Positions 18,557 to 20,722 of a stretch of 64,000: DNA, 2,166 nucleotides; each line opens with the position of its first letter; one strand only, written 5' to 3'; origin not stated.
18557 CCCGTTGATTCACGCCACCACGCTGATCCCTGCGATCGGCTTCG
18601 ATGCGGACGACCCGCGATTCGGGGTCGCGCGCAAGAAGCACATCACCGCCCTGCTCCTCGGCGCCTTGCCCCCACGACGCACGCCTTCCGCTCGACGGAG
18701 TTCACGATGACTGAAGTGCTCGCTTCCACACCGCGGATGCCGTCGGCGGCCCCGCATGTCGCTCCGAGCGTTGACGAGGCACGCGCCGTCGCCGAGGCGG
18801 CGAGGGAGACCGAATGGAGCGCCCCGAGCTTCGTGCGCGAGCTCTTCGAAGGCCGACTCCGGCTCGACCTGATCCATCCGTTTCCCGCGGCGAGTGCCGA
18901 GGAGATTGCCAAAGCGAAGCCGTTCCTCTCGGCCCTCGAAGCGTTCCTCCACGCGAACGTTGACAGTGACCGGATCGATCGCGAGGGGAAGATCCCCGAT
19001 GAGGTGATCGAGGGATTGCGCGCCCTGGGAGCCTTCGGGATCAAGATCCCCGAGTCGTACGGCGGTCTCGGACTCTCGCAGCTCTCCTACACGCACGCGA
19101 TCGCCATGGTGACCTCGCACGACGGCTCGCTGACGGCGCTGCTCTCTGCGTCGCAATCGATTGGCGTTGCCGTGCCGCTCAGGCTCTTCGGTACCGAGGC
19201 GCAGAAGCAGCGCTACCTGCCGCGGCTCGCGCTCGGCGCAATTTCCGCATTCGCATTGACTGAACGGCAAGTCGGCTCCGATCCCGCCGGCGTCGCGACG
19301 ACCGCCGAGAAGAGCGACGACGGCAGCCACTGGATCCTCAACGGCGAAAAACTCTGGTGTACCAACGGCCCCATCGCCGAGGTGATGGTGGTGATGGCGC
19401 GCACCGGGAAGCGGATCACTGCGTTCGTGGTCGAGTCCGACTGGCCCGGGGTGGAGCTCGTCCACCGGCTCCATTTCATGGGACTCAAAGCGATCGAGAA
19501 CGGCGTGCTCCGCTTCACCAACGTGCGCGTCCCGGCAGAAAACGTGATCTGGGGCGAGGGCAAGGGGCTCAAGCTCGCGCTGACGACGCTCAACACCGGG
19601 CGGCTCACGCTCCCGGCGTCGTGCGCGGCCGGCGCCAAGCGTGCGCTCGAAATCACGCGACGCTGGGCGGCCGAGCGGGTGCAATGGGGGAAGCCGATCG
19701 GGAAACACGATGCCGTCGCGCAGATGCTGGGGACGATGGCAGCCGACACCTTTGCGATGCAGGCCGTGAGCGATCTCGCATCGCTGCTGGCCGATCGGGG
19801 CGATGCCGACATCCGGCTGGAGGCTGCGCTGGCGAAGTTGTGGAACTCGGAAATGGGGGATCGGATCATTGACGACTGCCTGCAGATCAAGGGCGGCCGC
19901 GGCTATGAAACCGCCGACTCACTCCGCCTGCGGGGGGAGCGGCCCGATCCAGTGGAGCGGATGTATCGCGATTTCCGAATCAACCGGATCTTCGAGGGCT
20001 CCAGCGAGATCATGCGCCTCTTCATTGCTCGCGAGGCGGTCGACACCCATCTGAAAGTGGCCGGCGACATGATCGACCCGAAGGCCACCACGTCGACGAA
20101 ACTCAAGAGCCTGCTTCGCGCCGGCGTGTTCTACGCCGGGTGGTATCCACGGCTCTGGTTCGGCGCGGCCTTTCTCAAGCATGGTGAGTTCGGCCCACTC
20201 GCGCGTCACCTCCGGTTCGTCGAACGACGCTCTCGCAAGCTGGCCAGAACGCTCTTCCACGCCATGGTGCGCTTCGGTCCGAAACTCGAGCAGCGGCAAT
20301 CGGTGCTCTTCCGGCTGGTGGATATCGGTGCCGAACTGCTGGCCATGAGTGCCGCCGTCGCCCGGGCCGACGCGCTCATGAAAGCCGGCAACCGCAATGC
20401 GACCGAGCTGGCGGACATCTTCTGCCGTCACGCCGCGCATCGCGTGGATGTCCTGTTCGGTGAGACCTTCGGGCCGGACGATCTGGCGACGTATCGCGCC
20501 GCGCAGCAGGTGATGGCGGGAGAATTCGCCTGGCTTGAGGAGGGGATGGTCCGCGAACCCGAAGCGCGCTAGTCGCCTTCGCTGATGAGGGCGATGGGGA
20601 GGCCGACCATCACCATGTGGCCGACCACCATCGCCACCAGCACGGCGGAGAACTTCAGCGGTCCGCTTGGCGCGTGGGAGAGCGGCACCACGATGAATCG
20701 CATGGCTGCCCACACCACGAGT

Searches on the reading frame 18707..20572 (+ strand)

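Call 60: search_protein_families(library=pfam, proteins=[window:18707-20572:+], max_evalue=0.00001)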
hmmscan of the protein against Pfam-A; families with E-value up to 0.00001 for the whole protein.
window:18707-20572:+ (621 aa): 6 families
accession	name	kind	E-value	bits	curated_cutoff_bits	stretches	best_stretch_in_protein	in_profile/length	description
PF00441.29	Acyl-CoA_dh_1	-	4.6e-38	131.1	22.4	1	285-443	1-148/150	Acyl-CoA dehydrogenase, C-terminal domain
PF02770.24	Acyl-CoA_dh_M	-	5.8e-22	78.1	33.3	1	181-273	1-97/97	Acyl-CoA dehydrogenase, middle domain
PF02771.21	Acyl-CoA_dh_N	-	1.4e-21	77.4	22.9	1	73-177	7-112/113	Acyl-CoA dehydrogenase, N-terminal domain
PF21343.2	ACAD9-ACADV_C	-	6.2e-12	46.3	27.8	1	504-602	9-110/120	ACAD9/ACADV, C-terminal domain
PF08028.16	Acyl-CoA_dh_2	-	2.9e-07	31.3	22.7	1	310-431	11-131/134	Acyl-CoA dehydrogenase, C-terminal domain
PF21263.2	Acyl-CoA-dh_C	-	9.5e-06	26.3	27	0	519-581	13-71/96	Acyl-CoA dehydrogenase, C-terminal domain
